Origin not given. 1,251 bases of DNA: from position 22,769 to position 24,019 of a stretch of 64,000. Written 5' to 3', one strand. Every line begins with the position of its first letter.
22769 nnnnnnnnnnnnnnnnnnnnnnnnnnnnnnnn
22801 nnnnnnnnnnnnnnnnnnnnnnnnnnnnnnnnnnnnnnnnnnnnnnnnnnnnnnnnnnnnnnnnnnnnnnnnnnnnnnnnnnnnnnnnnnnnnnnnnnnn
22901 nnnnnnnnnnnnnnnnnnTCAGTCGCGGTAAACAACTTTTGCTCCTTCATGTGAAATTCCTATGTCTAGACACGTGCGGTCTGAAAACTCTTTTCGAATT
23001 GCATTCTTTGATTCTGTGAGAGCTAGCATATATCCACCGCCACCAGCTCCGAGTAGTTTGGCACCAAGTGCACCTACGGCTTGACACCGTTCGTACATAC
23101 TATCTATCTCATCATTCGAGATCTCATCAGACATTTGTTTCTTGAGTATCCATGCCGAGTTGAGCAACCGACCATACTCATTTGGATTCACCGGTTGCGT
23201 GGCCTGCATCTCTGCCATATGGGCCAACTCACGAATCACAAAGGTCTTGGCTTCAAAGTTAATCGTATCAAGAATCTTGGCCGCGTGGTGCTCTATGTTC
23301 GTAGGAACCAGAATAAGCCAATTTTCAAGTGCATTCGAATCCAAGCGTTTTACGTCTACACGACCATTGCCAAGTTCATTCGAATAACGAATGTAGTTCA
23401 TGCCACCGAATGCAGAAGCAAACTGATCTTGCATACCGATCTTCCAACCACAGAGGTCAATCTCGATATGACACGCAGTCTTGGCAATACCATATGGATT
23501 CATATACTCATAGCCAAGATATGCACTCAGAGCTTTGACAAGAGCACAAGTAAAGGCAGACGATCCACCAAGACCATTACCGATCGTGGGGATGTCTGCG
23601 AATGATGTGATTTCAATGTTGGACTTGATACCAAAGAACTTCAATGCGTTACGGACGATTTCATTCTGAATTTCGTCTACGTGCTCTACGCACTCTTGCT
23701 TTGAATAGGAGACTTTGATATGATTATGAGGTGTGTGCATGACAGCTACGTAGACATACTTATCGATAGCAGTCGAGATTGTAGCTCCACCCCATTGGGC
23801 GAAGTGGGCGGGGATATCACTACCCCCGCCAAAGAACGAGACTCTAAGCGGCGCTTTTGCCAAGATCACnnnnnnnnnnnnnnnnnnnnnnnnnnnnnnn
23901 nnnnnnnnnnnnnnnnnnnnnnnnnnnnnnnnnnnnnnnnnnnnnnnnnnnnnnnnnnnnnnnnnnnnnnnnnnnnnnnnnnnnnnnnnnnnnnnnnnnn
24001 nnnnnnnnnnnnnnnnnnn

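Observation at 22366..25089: Translationally coupled heptose-type activated-sugar cluster: SIS isomerase, GHMP kinase, GT1 glycosyltransferase and HAD phosphatase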

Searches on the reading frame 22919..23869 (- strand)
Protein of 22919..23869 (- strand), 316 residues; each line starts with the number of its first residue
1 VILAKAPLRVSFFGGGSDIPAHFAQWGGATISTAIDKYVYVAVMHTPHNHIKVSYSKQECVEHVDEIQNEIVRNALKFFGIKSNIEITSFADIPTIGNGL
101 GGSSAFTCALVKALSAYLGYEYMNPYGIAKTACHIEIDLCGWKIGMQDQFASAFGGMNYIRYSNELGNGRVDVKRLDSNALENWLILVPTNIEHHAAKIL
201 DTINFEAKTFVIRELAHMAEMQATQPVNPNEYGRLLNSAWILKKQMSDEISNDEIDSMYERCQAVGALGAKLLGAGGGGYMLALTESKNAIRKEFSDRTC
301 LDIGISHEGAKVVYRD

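Call 3: search_protein_families(library=pfam, proteins=[window:22919-23869:-], max_evalue=0.1)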
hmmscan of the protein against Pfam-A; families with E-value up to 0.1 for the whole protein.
window:22919-23869:- (316 aa): 3 families
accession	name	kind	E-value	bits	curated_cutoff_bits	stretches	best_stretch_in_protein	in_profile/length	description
PF00288.32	GHMP_kinases_N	-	2.7e-12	47.2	22.3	1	75-156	6-87/87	GHMP kinases N terminal domain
PF08544.19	GHMP_kinases_C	-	3e-08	34.4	21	1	233-291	14-72/85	GHMP kinases C terminal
PF22700.2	MVD-like_N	-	0.04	14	27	1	59-122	67-119/157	Diphosphomevalonate decarboxylase-like N-terminal domain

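Call 4: search_protein_families(library=ncbifam, proteins=[window:22919-23869:-], max_evalue=0.1)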
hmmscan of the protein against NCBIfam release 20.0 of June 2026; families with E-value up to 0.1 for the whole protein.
window:22919-23869:- (316 aa): 15 families
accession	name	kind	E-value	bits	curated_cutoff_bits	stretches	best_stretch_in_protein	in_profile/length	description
NF049969.1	GlMnHpPKinHddA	equivalog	2.7e-33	115.8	600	1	2-287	3-306/338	D-glycero-D-manno-heptose 7-phosphate kinase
NF003036.0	PRK03926.1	equivalog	1.9e-20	73.2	403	1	1-289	1-271/302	mevalonate kinase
TIGR00549.1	mevalon_kin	equivalog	6.1e-20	71.8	163.05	1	22-284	11-276/276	mevalonate kinase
NF009948.0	PRK13412.1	equivalog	6.2e-20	70.5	721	1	74-286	718-936/974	bifunctional fucokinase/fucose-1-phosphate guanylyltransferase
NF003006.0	PRK03817.1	equivalog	2.5e-17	62.9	443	2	192-289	220-317/352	galactokinase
NF001816.0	PRK00555.1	equivalog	8.2e-11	41.5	509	2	91-158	98-163/363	galactokinase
TIGR01920.1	Shik_kin_archae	equivalog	1.3e-10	41.1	126.85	1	22-194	10-172/266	shikimate kinase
TIGR00131.1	gal_kin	equivalog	2.7e-09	36.4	226.65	2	81-198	107-219/388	galactokinase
NF003705.0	PRK05322.1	equivalog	3.2e-09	36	385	2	190-289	253-353/388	galactokinase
NF040957.1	Arch_PMK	equivalog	7.8e-07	28.9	500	1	26-304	18-306/316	phosphomevalonate kinase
NF002288.1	PRK01212.1-4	equivalog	2.4e-06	26.8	194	1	38-297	28-280/303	homoserine kinase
NF040725.1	panto_kin_Meth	equivalog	3.5e-06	26.2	380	1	34-157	37-153/286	pantoate kinase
NF003472.0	PRK05101.1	equivalog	0.00021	20.4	499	1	52-158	75-184/382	galactokinase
NF011205.0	PRK14611.1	equivalog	0.0022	17.5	364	1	40-118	37-113/275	4-(cytidine 5'-diphospho)-2-C-methyl-D-erythritol kinase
TIGR01220.1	Pmev_kin_Gr_pos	equivalog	0.058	12.5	165.7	0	98-156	117-173/358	phosphomevalonate kinase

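Call 5: search_protein_families(library=phrogs, proteins=[window:22919-23869:-], max_evalue=0.01)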
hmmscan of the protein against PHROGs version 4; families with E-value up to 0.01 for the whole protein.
window:22919-23869:- (316 aa): 1 family
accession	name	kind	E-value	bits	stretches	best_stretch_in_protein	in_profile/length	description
phrog_34407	-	unknown function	5.3e-59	201.4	1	2-289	4-314/348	-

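Call 8: search_dna_similar(query=window:22919-23869:-, collection=phages, mode=protein, max_rows=40)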
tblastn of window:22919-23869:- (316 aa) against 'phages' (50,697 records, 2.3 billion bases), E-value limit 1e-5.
Records with a match: 12; places in all: 13; records where one place covers at least 80% of the query: 7.
Best place of each record, by identity: <60% 12.
By first word of the organism name: Bacteriophage 5; Synechococcus 3; Caulobacter 2; uncultured 1; Marine 1.
By host as written in the record: - 7; Caulobacter crescentus CB15 2; Synechococcus str. WH8109 2; Synechococcus sp. MIT S9220 1.
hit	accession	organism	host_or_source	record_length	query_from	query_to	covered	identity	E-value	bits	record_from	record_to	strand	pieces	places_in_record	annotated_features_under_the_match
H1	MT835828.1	Bacteriophage sp.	human fecal samples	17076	1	261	83%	35.6%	1e-37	147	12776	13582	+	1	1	record has no annotation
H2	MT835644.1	Bacteriophage sp.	human fecal samples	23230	1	256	81%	35.7%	6e-39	151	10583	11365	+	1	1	record has no annotation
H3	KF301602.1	Caulobacter phage Cr30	Caulobacter crescentus CB15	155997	3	248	78%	36.5%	1e-32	133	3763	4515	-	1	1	D,D-heptose 7-phosphate kinase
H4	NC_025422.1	Caulobacter phage Cr30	Caulobacter crescentus CB15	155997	3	248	78%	36.5%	1e-32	133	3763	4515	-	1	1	D,D-heptose 7-phosphate kinase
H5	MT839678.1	Bacteriophage sp.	human fecal samples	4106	1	261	83%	33.1%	7e-33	134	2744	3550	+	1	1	record has no annotation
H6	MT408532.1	Synechococcus phage SynMITS9220M01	Synechococcus sp. MIT S9220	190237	1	261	83%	29.7%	2e-18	91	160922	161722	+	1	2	D,D-heptose 7-phosphate kinase | glycosyltransferase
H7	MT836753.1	Bacteriophage sp.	human fecal samples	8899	23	261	76%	31.6%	5e-25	111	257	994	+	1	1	record has no annotation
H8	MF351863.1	Synechococcus phage Bellamy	Synechococcus str. WH8109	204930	2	260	82%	28.6%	6e-21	99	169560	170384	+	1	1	215: kinase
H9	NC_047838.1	Synechococcus phage Bellamy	Synechococcus str. WH8109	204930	2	260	82%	28.6%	6e-21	99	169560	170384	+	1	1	215: kinase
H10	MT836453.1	Bacteriophage sp.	human fecal samples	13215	1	252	80%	27.1%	3e-16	85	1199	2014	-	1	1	record has no annotation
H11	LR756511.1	uncultured phage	metagenomic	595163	6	258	80%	26.2%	2e-9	65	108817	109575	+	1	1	record has no annotation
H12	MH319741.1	Marine virus AG-345-E15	single cell amplified by WGA-X; seawater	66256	2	179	56%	32.2%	3e-18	91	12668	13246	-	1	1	record has no annotation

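Call 10: find_related_loci(query=window:22919-23869:-, collection=viral_contigs, flank=6000)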
Query window:22919-23869:- (316 aa) in viral_contigs; peptide patterns used: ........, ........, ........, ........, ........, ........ (x = any residue, [..] = any of these).
93 stretches matched a pattern; 83 encode a relative of the query (tblastn E <= 1e-3); the best 80 are kept; 80 distinct loci.
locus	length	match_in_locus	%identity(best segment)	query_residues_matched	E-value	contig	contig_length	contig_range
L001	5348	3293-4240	100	1-316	0e+0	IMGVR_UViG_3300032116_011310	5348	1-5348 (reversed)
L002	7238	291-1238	86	1-316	0e+0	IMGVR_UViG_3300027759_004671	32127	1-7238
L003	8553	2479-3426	86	1-316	0e+0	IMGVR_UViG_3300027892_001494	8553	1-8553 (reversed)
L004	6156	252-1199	86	1-316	0e+0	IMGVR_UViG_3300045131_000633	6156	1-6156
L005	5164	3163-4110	86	1-316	0e+0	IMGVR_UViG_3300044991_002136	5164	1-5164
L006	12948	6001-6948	86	1-316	0e+0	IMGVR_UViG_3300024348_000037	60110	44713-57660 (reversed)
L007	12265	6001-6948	86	1-316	0e+0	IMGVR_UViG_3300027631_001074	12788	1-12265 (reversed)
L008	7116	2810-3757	86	1-316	0e+0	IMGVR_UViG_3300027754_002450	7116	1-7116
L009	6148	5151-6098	86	1-316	0e+0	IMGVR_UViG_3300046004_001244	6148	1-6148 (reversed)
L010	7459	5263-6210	86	1-316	0e+0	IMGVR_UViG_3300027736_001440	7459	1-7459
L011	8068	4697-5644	86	1-316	0e+0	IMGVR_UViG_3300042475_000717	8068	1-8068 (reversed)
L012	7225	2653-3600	86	1-316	0e+0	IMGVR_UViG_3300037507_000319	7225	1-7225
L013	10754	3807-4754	86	1-316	0e+0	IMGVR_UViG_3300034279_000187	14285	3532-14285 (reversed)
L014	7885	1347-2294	86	1-316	0e+0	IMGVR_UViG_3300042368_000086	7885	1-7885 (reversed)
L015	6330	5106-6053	86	1-316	0e+0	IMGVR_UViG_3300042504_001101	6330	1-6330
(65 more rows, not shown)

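Call 13: get_annotated_region(hit=H6, flank=6000)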
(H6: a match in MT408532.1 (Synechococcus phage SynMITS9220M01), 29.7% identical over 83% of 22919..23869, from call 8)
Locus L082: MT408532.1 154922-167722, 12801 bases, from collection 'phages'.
description: Synechococcus phage SynMITS9220M01, complete genome.
organism: Synechococcus phage SynMITS9220M01 (NCBI taxid 2736186)
taxonomy: Viruses; Duplodnaviria; Heunggongvirae; Uroviricota; Caudoviricetes; Kyanoviridae
host: Synechococcus sp. MIT S9220; source: seawater; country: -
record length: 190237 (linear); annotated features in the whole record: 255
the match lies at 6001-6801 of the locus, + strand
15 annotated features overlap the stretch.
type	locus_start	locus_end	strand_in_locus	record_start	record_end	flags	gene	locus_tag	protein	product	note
CDS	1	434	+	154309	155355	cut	-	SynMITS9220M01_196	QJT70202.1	kinase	-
CDS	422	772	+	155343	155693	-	-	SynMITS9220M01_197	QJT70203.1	putative nucleotidyltransferase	-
CDS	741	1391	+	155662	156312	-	-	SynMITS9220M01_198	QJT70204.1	nucleotidyltransferase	-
CDS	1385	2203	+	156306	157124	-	-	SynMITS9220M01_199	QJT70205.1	NAD-dependent epimerase/dehydratase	-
CDS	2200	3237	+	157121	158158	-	-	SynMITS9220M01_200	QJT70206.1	NAD-dependent epimerase/dehydratase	-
CDS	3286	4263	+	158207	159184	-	-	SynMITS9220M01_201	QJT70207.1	hypothetical protein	-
CDS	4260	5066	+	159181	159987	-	-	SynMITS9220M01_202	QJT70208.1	hypothetical protein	-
CDS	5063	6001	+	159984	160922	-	-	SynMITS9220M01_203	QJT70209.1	glycosyltransferase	-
CDS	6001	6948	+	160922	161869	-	-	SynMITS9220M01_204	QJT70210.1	D,D-heptose 7-phosphate kinase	-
CDS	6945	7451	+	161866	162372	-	-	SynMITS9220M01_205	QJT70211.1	phosphoheptose isomerase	-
CDS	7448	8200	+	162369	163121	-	-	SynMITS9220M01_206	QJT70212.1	hypothetical protein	-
CDS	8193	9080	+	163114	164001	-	-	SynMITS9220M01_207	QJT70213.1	ADP-L-glycero-D-mannoheptose-6-epimerase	-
CDS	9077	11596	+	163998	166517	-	-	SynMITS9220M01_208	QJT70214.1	hypothetical protein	-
CDS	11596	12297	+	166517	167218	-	-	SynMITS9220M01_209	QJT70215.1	hypothetical protein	-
CDS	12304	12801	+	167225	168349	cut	-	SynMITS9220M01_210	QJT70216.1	hypothetical protein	-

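Call 26: search_solved_structures(query=window:22919-23869:-, max_evalue=0.001, show_alignments=2)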
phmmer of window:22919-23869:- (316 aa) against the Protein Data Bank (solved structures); distinct sequences matched with E-value up to 0.001: 17.
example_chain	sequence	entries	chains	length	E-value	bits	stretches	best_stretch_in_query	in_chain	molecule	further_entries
3k85_A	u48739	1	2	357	2e-28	103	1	2-287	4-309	D-glycero-D-manno-heptose 1-phosphate kinase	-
4usm_A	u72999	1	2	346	2.5e-27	99.4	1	2-286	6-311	PUTATIVE SUGAR KINASE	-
4usk_A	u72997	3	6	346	1.1e-26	97.4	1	2-286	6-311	PUTATIVE SUGAR KINASE | SUGAR KINASE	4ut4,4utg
4n3o_A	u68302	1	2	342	2.7e-25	92.8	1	4-286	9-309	Putative D-glycero-D-manno-heptose 7-phosphate kinase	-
6mde_A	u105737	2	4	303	6.2e-11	45.6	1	84-288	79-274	Mevalonate kinase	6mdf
4hac_A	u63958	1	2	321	6.7e-11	45.5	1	84-288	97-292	Mevalonate kinase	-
1s4e_A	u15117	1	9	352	1.6e-09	41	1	208-289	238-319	Galactokinase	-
2cz9_A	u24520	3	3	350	1.8e-09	40.8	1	209-290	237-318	Probable galactokinase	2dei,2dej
9iip_A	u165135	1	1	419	7.2e-09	38.8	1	73-289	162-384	L-fucokinase/L-fucose-1-P guanylyltransferase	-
1vis_A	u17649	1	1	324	1.8e-08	37.5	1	72-295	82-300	Mevalonate kinase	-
1kkh_A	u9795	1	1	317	2e-08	37.3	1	72-294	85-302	Mevalonate Kinase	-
5yys_A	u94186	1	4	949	1.5e-07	34.5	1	74-289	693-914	L-fucokinase, L-fucose-1-P guanylyltransferase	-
9iit_A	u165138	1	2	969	1.6e-07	34.4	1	74-289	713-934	L-fucokinase/L-fucose-1-P guanylyltransferase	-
8teb_A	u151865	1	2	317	2.3e-07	33.9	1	22-290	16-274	Mevalonate kinase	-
2hfs_A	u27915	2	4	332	8.2e-07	32.1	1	97-288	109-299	Mevalonate kinase, putative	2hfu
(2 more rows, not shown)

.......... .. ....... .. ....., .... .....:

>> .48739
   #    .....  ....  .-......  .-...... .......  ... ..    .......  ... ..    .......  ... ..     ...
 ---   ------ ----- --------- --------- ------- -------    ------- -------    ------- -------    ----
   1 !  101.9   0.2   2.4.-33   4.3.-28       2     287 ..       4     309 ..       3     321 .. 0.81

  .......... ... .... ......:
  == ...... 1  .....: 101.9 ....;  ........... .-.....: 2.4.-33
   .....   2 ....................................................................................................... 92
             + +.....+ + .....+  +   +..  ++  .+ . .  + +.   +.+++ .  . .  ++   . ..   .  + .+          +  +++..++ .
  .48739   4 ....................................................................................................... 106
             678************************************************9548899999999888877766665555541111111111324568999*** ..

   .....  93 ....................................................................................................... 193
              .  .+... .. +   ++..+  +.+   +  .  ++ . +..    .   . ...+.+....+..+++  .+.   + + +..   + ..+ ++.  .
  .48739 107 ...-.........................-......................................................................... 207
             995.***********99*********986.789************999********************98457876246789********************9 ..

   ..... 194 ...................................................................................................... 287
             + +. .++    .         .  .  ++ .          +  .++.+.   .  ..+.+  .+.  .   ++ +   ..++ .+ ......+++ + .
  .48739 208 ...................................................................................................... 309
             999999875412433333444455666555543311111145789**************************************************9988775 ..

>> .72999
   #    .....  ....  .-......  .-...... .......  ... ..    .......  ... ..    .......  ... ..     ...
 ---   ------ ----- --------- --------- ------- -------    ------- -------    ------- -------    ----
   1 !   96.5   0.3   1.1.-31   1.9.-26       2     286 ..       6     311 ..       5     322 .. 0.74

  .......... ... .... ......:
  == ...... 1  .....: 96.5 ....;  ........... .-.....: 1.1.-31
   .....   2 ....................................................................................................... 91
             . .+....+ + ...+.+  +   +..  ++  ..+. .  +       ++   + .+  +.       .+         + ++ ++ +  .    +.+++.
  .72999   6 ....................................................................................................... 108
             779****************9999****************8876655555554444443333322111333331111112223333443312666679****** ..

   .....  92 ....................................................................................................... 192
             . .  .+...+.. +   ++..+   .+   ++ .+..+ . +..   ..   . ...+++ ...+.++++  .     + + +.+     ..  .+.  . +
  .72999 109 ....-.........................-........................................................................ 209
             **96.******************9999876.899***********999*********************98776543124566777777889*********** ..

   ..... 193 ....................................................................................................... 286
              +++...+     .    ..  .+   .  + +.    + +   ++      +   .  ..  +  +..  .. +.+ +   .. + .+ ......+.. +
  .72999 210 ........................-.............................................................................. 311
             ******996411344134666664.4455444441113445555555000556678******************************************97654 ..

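Call 81: search_protein_families(library=ncbifam, proteins=[L006:7519-8274:+, L082:7448-8200:+, L082:8193-9080:+], max_evalue=0.001)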
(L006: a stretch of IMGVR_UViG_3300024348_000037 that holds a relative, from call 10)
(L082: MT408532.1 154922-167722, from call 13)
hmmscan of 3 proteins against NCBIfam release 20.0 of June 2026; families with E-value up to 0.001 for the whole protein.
L006:7519-8274:+ (251 aa): 0 families

L082:7448-8200:+ (250 aa): 5 families
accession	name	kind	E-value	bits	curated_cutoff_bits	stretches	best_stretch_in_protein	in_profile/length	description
TIGR02199.1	rfaE_dom_II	equivalog_domain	3.9e-16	59.2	181.5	1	103-212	5-116/144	D-glycero-beta-D-manno-heptose 1-phosphate adenylyltransferase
TIGR01518.1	g3p_cytidyltrns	equivalog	5.5e-16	58.8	165.4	1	113-234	2-124/125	glycerol-3-phosphate cytidylyltransferase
NF008454.0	PRK11316.1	equivalog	9.9e-12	44.2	521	1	112-211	343-444/475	bifunctional D-glycero-beta-D-manno-heptose-7-phosphate kinase/D-glycero-beta-D-manno-heptose 1-phosphate adenylyltransferase HldE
TIGR00125.1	cyt_tran_rel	domain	1.1e-11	44.7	27.7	1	112-177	2-65/65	adenylyltransferase/cytidyltransferase family protein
NF001985.0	PRK00777.1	subfamily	3.3e-06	27.3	104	1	110-170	5-64/157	pantetheine-phosphate adenylyltransferase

L082:8193-9080:+ (295 aa): 33 families (the best 25 are shown)
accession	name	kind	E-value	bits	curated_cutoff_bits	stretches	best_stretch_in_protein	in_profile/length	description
TIGR01179.1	galE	equivalog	1.2e-49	169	262.3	1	5-293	3-317/332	UDP-glucose 4-epimerase GalE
TIGR01181.1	dTDP_gluc_dehyt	equivalog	1.1e-38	133.2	365.1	1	4-289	2-300/321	dTDP-glucose 4,6-dehydratase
TIGR04180.1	EDH_00030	hypoth_equivalog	9.5e-38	129.9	475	1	5-286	2-295/297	NAD-dependent 4,6-dehydratase LegB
TIGR02197.1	heptose_epim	equivalog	4e-37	128.1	274.6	1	5-255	2-258/316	ADP-glyceromanno-heptose 6-epimerase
NF011728.1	PRK15181.1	equivalog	2.2e-36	125.6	760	1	4-293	18-330/348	Vi polysaccharide biosynthesis UDP-N-acetylglucosaminuronic acid C-4 epimerase TviC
NF007956.0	PRK10675.1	subfamily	1.2e-25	90.4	394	1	3-284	2-313/338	UDP-glucose 4-epimerase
NF007582.0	PRK10217.1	equivalog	3.8e-25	88.7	698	1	1-241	1-254/355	dTDP-glucose 4,6-dehydratase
NF007490.0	PRK10084.1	subfamily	6.2e-24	84.6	649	1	3-242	2-262/361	dTDP-glucose 4,6-dehydratase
NF008360.0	PRK11150.1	equivalog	2.4e-22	79.5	452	1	5-255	3-252/310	ADP-glyceromanno-heptose 6-epimerase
TIGR03466.1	HpnA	hypoth_equivalog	2.6e-21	75.9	367.65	1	3-152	2-153/327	hopanoid-associated sugar epimerase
NF042422.1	oxyalk_red_OleD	equivalog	1.5e-18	67.3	580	1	3-254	2-247/329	2-alkyl-3-oxoalkanoate reductase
NF042423.1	oxyalk_red_Shew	equivalog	2.2e-14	53.3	580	1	2-229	9-226/331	2-alkyl-3-oxoalkanoate reductase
TIGR01472.1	gmd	equivalog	4.7e-14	52.4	415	1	4-251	3-262/342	GDP-mannose 4,6-dehydratase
NF047922.1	GDPFucSynFcl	equivalog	9.9e-14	51.5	500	1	5-255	6-251/308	GDP-L-fucose synthase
TIGR02622.1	CDP_4_6_dhtase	equivalog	6.7e-13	48.5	278.45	1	3-159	6-173/352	CDP-glucose 4,6-dehydratase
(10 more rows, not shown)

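Call 104: search_protein_families(library=pfam, proteins=[L006:7519-8274:+], max_evalue=0.01)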
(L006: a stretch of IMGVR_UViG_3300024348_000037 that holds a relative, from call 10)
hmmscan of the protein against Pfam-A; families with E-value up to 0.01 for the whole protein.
L006:7519-8274:+ (251 aa): 1 family
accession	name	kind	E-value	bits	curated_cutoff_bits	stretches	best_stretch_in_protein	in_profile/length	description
PF13578.12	Methyltransf_24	-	2e-05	25.9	26.3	1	40-182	1-105/105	Methyltransferase domain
